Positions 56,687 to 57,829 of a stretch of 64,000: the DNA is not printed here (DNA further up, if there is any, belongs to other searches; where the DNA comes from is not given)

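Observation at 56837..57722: GIY-YIG nuclease gene inserted between mcmA and meaB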

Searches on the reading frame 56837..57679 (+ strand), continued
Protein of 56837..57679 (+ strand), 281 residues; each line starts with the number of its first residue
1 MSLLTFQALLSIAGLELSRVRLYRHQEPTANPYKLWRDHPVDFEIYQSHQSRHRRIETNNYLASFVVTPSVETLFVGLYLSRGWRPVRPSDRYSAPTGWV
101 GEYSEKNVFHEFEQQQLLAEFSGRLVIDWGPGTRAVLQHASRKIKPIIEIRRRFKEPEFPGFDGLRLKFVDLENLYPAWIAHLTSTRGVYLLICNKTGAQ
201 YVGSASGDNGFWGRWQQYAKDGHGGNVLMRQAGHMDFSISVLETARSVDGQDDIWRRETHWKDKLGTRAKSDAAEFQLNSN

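Call 65: search_protein_families(library=padloc, proteins=[L084:10854-11201:+, L001:10558-11199:+, L001:9653-10525:+, L084:10001-10834:+, L167:7004-7828:+, L087:10861-12198:+], max_evalue=0.001)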
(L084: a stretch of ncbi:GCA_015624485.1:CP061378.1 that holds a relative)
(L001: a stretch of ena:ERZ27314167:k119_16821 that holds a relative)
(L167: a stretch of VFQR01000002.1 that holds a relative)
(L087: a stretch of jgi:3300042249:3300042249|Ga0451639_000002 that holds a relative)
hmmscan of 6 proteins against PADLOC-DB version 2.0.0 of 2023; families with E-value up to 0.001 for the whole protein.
L084:10854-11201:+ (116 aa): 0 families

L001:10558-11199:+ (214 aa): 0 families

L001:9653-10525:+ (291 aa): 0 families

L084:10001-10834:+ (278 aa): 2 families
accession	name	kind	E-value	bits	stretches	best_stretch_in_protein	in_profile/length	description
PDLC03973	UzuA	-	8.3e-76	253.2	1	1-278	2-278/278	-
PDLC03974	UzuA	-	4.2e-32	109.8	1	103-267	127-305/310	-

L167:7004-7828:+ (275 aa): 2 families
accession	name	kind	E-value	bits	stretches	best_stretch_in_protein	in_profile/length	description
PDLC03973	UzuA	-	2e-75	251.9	1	1-275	2-278/278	-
PDLC03974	UzuA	-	2.8e-31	107.1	1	105-275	127-310/310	-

L087:10861-12198:+ (446 aa): 0 families

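Call 66: search_protein_families(library=pfam, proteins=[L084:10854-11201:+, L001:10558-11199:+, L101:305-1078:+], max_evalue=0.01)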
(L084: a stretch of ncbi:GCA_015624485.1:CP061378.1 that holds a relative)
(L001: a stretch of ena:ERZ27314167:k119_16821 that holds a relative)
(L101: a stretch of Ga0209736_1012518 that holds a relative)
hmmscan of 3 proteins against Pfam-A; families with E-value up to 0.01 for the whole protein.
L084:10854-11201:+ (116 aa): 1 family
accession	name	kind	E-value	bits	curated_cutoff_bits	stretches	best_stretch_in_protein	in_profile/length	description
PF01934.22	HepT-like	-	1.2e-06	28.7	23.5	1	17-112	1-119/120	Ribonuclease HepT-like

L001:10558-11199:+ (214 aa): 1 family
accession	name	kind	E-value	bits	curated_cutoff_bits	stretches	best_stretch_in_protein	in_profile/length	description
PF08334.16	T2SSG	-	0.00069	20.1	21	1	100-171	16-80/108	Type II secretion system (T2SS), protein G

L101:305-1078:+ (258 aa): 1 family
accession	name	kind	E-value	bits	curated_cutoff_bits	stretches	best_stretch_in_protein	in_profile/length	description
PF11738.13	DUF3298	-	2.2e-06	29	24.1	1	201-231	54-84/84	Protein of unknown function (DUF3298)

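Call 69: search_protein_families(library=padloc, alignment_id=A3, max_evalue=0.00001)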
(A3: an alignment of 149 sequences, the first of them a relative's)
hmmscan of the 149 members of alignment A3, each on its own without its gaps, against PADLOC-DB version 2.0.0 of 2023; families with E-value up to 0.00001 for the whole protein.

A. member 1, L150:6417-6956:- (180 aa): 0 families

B. families by the number of members that match (of 149 scanned): 32 families (the first 25 are shown)
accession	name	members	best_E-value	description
PDLC02759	SspA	2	4.9e-130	SspA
PDLC02657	DndA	2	6.8e-128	DndA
PDLC04916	PDC-S11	2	2e-13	-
PDLC03648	REase_III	1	1.1e-225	Type III restriction enzyme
PDLC04713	PDC-M57B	1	8.3e-90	-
PDLC01908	CARF5--CARF_ADA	1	7.3e-38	-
PDLC02919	HEAT-ARM_XIII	1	4.5e-31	-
PDLC02402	Aga_SIR2-PNTD1-PNTD2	1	2.6e-23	Class I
PDLC02394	pAgo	1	3e-23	-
PDLC04714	PDC-M57B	1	7.1e-22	-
PDLC01150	HEAT_CxxC_PDDEXK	1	1.4e-18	HEAT_CxxC_PD-DEXK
PDLC02418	Aga_SIR2-Kinase-PNTD1-PNTD2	1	8.8e-16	Class I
PDLC03662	mREase_IV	1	1.3e-13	Type IV methyl-directed restriction enzyme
PDLC03387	MTase_II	1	6.5e-12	Type II methyltransferase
PDLC04712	PDC-M57A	1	1.9e-11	-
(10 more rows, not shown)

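Call 70: search_protein_families(library=pfam, alignment_id=A3, max_evalue=0.00001)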
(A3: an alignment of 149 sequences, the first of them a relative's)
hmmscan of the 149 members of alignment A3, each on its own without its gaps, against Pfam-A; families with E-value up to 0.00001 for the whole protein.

A. member 1, L150:6417-6956:- (180 aa): 0 families

B. families by the number of members that match (of 149 scanned): 97 families (the first 25 are shown)
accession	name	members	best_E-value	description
PF00180.25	Iso_dh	2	5e-87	Isocitrate/isopropylmalate dehydrogenase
PF00266.25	Aminotran_5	2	1e-78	Aminotransferase class-V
PF00056.29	Ldh_1_N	2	4.7e-43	lactate/malate dehydrogenase, NAD binding domain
PF01894.22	UPF0047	2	1.3e-34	Uncharacterised protein family UPF0047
PF02866.23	Ldh_1_C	2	4.2e-34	lactate/malate dehydrogenase, alpha/beta C-terminal domain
PF01797.21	Y1_Tnp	2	3.9e-23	Transposase IS200 like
PF03773.19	ArsP_1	2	4.5e-13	Predicted permease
PF01934.22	HepT-like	2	1.4e-09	Ribonuclease HepT-like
PF01844.29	HNH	2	5.7e-08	HNH endonuclease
PF03255.19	ACCA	1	2.1e-134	Acetyl co-enzyme A carboxylase carboxyltransferase-like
PF13646.12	HEAT_2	1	2e-100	HEAT repeats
PF13406.11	SLT_2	1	2.1e-88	Transglycosylase SLT domain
PF00962.28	A_deaminase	1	6.6e-88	Adenosine deaminase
PF04860.17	Phage_portal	1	5.3e-85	Phage portal protein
PF03054.22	tRNA_Me_trans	1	1.6e-70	tRNA methyl transferase HUP domain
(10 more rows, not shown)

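Call 74: search_dna_similar(query=window:56837-57679:+, collection=phages, mode=protein, max_rows=15)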
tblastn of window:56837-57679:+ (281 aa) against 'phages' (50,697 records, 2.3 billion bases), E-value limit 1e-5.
Records with a match: 3; places in all: 3; records where one place covers at least 80% of the query: 0.
Best place of each record, by identity: <60% 3.
By first word of the organism name: Klebsiella 2; Bacteriophage 1.
By host as written in the record: - 1; Klebsiella pneumoniae ST13-OXA48 1; Klebsiella pneumoniae subsp. pneumoniae LC-1825/18 1.
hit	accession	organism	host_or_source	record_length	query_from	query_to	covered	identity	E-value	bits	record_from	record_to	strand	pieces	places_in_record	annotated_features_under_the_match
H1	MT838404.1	Bacteriophage sp.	human fecal samples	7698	178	268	32%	40.0%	3e-11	69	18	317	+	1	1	record has no annotation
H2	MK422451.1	Klebsiella phage ST13-OXA48phi12.3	Klebsiella pneumoniae ST13-OXA48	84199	178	269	33%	38.4%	6e-11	69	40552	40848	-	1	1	GIY-YIG nuclease family protein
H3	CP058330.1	Klebsiella phage vB_Kpn_1825-KPC53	Klebsiella pneumoniae subsp. pneumoniae ...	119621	178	269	33%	38.4%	6e-11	69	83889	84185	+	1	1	record has no annotation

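Call 75: search_dna_similar(query=window:56837-57679:+, collection=plasmids, mode=protein, max_rows=20)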
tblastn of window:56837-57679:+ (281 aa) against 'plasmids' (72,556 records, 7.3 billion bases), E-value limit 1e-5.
Records with a match: 418; places in all: 420; records where one place covers at least 80% of the query: 267.
Best place of each record, by identity: <60% 418.
By first word of the organism name: Klebsiella 198; Enterobacter 69; Bacillus 33; Lactiplantibacillus 12; Sphingobium 7; Acinetobacter 7; Alteromonas 7; Pediococcus 7; Rhizobium 6; Escherichia 6; and 39 more.
By predicted mobility (MOB-suite, as given by PLSDB): non-mobilizable 257; conjugative 116; mobilizable 45.
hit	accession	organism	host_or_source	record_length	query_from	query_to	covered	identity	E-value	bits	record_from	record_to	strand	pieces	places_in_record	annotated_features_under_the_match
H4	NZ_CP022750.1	Sphingobium xenophagum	cell culture,electronic ...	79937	4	281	99%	42.3%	3e-44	167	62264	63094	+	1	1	GIY-YIG nuclease family protein | hypothetical protein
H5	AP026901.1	Novosphingobium sp. MBES04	-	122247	3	281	99%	42.0%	5e-43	163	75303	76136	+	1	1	hypothetical protein | integrase family protein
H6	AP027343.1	Sphingobium sp. TomTYG74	-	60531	3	268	95%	44.0%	3e-45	169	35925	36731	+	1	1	hypothetical protein (x2)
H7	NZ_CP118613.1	Ensifer adhaerens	Pure isolate,Rhizosphere of Cyperus ...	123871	2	268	95%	43.8%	1e-46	174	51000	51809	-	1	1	GIY-YIG nuclease family protein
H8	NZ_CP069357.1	Microvirga sp. VF16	Vachellia farnesiana,Cell culture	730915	4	281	99%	40.6%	2e-39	153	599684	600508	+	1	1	GIY-YIG nuclease family protein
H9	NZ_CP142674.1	Qipengyuania sp. HL-TH1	single cell,seawater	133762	4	269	95%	42.0%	2e-39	153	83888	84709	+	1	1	GIY-YIG nuclease family protein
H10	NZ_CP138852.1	Qipengyuania sp. HL-TH1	single cell,seawater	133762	4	269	95%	42.0%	2e-39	153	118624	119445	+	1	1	GIY-YIG nuclease family protein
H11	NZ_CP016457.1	Sphingobium sp. RAC03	Microbial isolate,Algal phycosphere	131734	3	281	99%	39.6%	4e-39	152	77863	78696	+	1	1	GIY-YIG nuclease family protein | tyrosine-type recombinase/integrase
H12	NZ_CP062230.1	Mesorhizobium onobrychidis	Sainfoin,pure bacterial culture,Nodule ...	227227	3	268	95%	41.2%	6e-40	154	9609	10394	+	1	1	GIY-YIG nuclease family protein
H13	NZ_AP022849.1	Bosea sp. ANAM02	Callyspongia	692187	6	269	94%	40.9%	6e-39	151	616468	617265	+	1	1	GIY-YIG nuclease family protein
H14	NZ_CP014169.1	Sphingomonas panacis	Panax ginseng,bacterial cell,Panax ...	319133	3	281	99%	38.2%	3e-37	147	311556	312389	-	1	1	GIY-YIG nuclease family protein | tyrosine-type recombinase/integrase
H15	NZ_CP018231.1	Rhizobium leguminosarum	Vavilovia formosa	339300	2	243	86%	43.8%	5e-43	163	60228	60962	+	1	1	none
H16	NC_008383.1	Rhizobium johnstonii 3841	-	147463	2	243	86%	43.8%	5e-43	163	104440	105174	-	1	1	hypothetical protein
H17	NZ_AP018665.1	Sphingobium amiense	-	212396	3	281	99%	37.3%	6e-37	145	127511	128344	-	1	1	GIY-YIG nuclease family protein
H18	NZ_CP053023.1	Sphingobium yanoikuyae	whole organism,River sediment ...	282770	3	281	99%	37.3%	6e-37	145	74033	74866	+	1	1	GIY-YIG nuclease family protein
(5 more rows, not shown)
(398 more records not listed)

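Call 77: get_annotated_region(hit=H7, flank=6000)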
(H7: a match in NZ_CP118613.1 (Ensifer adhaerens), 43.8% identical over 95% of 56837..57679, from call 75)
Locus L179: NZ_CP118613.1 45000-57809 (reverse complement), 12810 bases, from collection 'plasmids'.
description: Ensifer adhaerens strain CTYH.Ch1 plasmid pCTYH.Ch1_3, complete sequence
organism: Ensifer adhaerens (NCBI taxid 106592)
taxonomy: Bacteria; Pseudomonadota; Alphaproteobacteria; Hyphomicrobiales; Rhizobiaceae; Ensifer; Ensifer adhaerens
host: -; source: Pure isolate,Rhizosphere of Cyperus brevifolius; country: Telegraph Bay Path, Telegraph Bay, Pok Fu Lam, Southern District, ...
typing (MOB-suite, as given by PLSDB): conjugative; replicon rep_cluster_492; relaxase MOBP; mating-pair formation MPF_T
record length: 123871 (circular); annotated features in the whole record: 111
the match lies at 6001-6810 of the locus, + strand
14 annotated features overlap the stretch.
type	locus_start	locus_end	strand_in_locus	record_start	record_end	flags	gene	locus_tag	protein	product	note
CDS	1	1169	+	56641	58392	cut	-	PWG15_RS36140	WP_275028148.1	AAA family ATPase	-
CDS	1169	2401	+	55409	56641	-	-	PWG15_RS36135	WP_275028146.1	hypothetical protein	-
CDS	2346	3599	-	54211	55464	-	-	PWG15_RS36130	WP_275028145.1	DNA methyltransferase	GO:0006306 - DNA methylation [Evidence IEA]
CDS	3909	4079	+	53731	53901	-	-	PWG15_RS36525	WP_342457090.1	hypothetical protein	-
CDS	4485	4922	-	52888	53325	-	-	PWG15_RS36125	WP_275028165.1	hypothetical protein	-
CDS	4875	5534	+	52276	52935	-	-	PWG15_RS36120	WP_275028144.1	SOS response-associated peptidase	GO:0018142 - obsolete protein-DNA covalent cross-linking [Evidence IEA]; GO:0009432 - SOS response [Evidence IEA]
CDS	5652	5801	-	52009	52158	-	-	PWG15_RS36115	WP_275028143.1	hypothetical protein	-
CDS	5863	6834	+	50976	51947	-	-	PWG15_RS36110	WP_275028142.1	GIY-YIG nuclease family protein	-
CDS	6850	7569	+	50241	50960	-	-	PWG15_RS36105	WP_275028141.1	hypothetical protein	-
CDS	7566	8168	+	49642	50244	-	-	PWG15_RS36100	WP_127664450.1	GIY-YIG nuclease family protein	-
CDS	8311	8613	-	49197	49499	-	-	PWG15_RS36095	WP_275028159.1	hypothetical protein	-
CDS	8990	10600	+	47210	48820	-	-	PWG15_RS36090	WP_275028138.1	hypothetical protein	-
CDS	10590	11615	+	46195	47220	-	-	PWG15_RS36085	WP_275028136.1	dienelactone hydrolase-related enzyme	-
CDS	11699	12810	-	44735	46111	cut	-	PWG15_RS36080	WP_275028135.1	hypothetical protein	-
